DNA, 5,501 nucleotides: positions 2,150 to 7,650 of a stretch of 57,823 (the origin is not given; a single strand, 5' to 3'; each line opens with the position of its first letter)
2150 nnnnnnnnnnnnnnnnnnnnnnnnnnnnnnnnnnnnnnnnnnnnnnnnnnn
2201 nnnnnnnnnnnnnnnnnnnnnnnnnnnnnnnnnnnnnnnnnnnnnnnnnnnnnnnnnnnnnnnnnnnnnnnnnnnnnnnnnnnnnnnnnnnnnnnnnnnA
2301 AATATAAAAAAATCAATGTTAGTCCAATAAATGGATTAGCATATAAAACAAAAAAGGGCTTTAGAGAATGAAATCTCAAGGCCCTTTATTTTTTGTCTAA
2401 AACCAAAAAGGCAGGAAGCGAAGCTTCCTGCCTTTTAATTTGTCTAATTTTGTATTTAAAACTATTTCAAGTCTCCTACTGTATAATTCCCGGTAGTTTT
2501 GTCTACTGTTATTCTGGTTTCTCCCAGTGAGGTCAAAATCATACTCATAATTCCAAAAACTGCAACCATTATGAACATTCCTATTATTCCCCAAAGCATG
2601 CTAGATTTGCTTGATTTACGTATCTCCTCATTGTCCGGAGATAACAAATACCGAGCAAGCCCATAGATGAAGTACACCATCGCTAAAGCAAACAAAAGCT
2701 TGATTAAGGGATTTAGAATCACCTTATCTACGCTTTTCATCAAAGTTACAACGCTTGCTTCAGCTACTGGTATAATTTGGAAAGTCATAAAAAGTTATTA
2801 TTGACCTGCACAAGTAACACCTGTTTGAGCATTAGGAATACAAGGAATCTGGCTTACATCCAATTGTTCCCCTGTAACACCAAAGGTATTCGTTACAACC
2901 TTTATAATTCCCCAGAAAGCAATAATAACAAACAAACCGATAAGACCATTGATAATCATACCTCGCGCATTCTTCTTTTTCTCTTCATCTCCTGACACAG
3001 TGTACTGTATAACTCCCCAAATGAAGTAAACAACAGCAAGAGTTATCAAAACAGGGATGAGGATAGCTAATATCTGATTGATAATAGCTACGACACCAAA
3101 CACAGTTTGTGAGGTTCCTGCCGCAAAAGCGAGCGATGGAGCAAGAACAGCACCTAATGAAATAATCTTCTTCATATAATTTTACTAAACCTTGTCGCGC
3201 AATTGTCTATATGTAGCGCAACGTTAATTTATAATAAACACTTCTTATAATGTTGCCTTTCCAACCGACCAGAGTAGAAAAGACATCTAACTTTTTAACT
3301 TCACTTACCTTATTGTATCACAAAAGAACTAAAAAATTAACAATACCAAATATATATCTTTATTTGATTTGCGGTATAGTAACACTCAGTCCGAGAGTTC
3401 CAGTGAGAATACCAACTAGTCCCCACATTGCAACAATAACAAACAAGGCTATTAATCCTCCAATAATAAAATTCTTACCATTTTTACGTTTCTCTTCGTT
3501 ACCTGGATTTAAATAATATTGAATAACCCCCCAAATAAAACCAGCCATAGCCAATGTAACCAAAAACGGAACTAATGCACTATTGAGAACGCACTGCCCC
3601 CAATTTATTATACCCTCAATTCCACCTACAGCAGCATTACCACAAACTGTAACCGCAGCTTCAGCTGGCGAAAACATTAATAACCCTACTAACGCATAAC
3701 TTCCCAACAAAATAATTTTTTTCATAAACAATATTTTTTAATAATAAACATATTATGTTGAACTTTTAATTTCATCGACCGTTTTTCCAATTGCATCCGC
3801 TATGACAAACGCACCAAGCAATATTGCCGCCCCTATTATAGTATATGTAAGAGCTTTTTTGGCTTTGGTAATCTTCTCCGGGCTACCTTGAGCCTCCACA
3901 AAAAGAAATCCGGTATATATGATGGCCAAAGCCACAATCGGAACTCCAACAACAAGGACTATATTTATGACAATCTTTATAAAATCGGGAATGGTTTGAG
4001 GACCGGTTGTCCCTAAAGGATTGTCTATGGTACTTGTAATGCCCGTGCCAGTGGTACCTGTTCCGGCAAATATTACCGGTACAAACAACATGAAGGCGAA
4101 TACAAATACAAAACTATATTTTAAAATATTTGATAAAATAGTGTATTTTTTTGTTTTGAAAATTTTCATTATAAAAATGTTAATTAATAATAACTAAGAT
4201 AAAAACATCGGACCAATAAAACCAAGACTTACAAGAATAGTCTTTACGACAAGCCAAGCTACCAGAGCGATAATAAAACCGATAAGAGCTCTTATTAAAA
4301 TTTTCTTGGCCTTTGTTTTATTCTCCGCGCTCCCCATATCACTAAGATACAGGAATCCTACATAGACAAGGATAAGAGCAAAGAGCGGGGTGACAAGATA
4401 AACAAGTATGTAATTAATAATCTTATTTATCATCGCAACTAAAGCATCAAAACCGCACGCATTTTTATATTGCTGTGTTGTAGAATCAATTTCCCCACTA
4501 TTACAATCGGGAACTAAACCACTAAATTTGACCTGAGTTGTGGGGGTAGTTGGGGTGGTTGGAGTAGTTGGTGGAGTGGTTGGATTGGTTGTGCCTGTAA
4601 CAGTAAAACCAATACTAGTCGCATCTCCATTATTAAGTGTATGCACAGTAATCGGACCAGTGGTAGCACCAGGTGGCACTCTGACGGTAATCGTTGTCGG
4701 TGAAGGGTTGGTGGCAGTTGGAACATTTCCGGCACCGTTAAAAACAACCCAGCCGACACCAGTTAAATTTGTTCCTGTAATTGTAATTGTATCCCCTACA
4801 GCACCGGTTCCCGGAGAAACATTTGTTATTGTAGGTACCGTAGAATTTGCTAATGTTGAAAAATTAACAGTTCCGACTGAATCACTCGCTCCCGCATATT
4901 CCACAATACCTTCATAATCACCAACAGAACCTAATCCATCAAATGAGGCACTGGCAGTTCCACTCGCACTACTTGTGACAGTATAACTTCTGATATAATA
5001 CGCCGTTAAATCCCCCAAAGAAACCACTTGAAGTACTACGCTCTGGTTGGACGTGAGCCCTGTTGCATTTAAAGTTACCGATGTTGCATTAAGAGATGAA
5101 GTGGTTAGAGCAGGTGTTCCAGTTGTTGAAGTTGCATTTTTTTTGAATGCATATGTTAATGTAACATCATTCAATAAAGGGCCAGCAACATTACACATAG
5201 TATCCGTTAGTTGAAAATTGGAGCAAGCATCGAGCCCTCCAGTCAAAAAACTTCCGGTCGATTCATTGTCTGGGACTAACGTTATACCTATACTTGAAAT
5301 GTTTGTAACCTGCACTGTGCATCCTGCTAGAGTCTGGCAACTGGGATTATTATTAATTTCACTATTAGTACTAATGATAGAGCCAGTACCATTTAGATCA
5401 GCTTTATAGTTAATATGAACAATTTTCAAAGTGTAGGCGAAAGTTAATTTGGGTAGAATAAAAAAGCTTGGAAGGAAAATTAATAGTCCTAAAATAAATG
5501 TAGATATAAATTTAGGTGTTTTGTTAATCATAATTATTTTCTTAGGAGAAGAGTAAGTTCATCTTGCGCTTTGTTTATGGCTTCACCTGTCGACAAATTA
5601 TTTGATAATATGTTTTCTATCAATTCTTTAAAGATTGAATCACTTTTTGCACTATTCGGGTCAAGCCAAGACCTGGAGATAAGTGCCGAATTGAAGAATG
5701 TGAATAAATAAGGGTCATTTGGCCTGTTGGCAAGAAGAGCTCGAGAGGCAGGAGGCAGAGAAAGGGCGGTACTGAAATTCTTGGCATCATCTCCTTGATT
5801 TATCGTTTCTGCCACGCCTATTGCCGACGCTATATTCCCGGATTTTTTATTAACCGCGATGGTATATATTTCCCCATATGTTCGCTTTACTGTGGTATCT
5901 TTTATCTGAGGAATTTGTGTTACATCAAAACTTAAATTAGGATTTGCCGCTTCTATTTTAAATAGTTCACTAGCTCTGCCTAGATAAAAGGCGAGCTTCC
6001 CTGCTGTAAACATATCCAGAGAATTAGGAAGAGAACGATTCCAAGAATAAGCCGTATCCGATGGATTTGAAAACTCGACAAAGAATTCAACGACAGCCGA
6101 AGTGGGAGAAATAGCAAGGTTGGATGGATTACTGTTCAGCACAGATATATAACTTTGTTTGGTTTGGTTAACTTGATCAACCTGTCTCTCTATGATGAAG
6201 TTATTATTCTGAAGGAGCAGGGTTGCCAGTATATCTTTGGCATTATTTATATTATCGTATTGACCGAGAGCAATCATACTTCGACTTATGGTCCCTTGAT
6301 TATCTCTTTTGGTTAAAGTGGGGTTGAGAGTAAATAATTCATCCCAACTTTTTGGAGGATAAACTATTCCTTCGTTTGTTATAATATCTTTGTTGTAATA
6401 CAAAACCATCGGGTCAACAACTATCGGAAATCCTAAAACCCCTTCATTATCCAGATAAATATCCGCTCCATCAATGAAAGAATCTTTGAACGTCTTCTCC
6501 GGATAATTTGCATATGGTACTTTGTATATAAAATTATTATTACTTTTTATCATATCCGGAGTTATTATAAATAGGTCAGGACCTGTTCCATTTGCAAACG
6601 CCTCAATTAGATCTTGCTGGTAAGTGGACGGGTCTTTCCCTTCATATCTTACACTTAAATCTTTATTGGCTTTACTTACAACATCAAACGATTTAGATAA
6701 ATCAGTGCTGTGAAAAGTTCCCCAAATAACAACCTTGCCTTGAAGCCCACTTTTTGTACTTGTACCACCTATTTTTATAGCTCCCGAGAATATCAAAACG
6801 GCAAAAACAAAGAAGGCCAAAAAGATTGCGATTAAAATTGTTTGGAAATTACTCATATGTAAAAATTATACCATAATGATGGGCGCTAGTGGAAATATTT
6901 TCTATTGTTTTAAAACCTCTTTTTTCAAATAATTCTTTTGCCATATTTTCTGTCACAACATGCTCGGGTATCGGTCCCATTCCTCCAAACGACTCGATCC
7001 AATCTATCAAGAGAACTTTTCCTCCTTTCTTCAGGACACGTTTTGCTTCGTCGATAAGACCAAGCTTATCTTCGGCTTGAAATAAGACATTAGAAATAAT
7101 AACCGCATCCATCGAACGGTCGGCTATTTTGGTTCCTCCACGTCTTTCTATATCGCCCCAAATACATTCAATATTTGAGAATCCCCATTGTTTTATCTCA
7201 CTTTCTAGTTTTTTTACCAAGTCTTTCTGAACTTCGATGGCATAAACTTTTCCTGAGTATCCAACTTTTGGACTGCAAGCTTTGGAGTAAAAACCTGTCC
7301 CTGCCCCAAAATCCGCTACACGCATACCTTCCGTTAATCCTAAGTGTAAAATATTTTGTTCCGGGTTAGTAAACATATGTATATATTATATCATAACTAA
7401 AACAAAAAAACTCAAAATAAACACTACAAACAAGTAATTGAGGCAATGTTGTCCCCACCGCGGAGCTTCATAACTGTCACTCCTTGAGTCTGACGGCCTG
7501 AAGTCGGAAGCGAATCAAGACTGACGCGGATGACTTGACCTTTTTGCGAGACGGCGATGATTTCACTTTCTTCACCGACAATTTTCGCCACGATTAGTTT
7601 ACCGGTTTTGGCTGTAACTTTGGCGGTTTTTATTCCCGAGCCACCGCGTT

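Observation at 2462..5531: Five tandem paralogs of a VirB2/TrbC-like two-helix pilin module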

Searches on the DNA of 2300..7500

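Call 50: search_rna_families(source=window, start=2300, end=7500, threshold=evalue, max_evalue=1)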
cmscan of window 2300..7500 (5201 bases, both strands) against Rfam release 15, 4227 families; matches with E-value up to 1: 3.
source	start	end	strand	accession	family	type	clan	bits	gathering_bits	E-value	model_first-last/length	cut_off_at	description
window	2304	2440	-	RF00558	L20_leader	Cis-reg; leader;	-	25.5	58.7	0.076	1-127/127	no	Ribosomal protein L20 leader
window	2317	2485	+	RF02859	Arrc11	Gene; sRNA;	-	24.2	52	0.86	1-175/175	no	Actinobacillus sRNA 11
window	2352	2466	-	RF04180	BTnc231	Gene; sRNA;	-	21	80.4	0.52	1-154/154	no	Bacteroides sRNA BTnc231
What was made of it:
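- Tried and rejected: There is no family for the p2 leader, only sub-threshold hits on the terminator (call 50).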

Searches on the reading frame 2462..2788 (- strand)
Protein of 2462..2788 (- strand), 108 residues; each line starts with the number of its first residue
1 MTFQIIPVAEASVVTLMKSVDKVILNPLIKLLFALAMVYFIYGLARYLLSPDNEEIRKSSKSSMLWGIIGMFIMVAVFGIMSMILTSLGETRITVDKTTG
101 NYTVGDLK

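Call 3: search_protein_families(library=pfam, proteins=[window:2462-2788:-], max_evalue=1)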
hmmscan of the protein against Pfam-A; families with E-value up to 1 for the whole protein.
window:2462-2788:- (108 aa): 11 families
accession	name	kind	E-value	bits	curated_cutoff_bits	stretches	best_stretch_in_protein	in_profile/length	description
PF18895.5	T4SS_pilin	-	2.3e-06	28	26.6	1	25-82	13-69/71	Type IV secretion system pilin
PF03994.20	DUF350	-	0.0046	17.5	26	1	31-93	48-107/133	Domain of Unknown Function (DUF350)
PF04893.22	Yip1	-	0.0076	16.6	28.6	1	31-85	25-87/173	Yip1 domain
PF06570.16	DUF1129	-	0.038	14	29.1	1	30-88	116-175/207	Protein of unknown function (DUF1129)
PF11026.13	DUF2721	-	0.071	13.4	28.3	0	14-48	83-117/129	Protein of unknown function (DUF2721)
PF25665.1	His1_capsid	-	0.074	13.5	27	1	59-81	41-63/73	His1 virus capsid protein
PF00999.27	Na_H_Exchanger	-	0.097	11.9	26.2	1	52-83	63-94/375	Sodium/hydrogen exchanger, transmembrane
PF14362.11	DUF4407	-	0.14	11.9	31.3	1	21-78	37-95/297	Domain of unknown function (DUF4407)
PF01529.25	DHHC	-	0.29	11.7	28.7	1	31-93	60-127/133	DHHC palmitoyltransferase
PF05545.16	FixQ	-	0.58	10.6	29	0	25-54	6-35/49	Cbb3-type cytochrome oxidase component FixQ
PF13624.11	SurA_N_3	-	0.98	9.7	27.2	0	55-98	4-47/162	SurA-like N-terminal domain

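Call 4: search_protein_families(library=ncbifam, proteins=[window:2462-2788:-], max_evalue=1)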
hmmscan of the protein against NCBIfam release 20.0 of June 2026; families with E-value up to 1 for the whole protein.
window:2462-2788:- (108 aa): 10 families
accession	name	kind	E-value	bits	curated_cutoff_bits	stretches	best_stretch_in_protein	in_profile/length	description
NF045849.1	ICE_MMCAP2_0565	equivalog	8.3e-07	28.6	40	1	22-86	14-78/80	Mbov_0395 family pilin-like conjugal transfer protein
NF007472.0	PRK10054.1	equivalog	0.0014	17.8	582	1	5-54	249-298/395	efflux MFS transporter YdeE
NF033883.1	conj_TraQ_IncI1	equivalog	0.0033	17.3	80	1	14-86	3-76/175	conjugal transfer protein TraQ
NF038018.1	qmoC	equivalog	0.011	15.2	300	1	23-86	254-317/360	quinone-interacting membrane-bound oxidoreductase complex subunit QmoC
NF041554.1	SA1362_fam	subfamily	0.012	15.7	42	0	27-51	27-51/70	SA1362 family protein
NF045846.1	MSC0882_dom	subfamily_domain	0.014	14.6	60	1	29-106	14-90/244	MSC_0882 family membrane protein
NF033480.1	bifunc_MprF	equivalog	0.019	13.2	600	1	23-89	199-251/841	bifunctional lysylphosphatidylglycerol flippase/synthetase MprF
NF033218.1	anchor_AmaP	equivalog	0.036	13.8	55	1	17-103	1-88/166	alkaline shock response membrane anchor protein AmaP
TIGR02866.1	CoxB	equivalog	0.054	13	147.7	1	28-87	19-81/202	cytochrome c oxidase subunit II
NF050121.1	bc1_QcrA_actin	exception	0.063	12.8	275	1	28-82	24-76/319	cytochrome bc1 complex Rieske iron-sulfur subunit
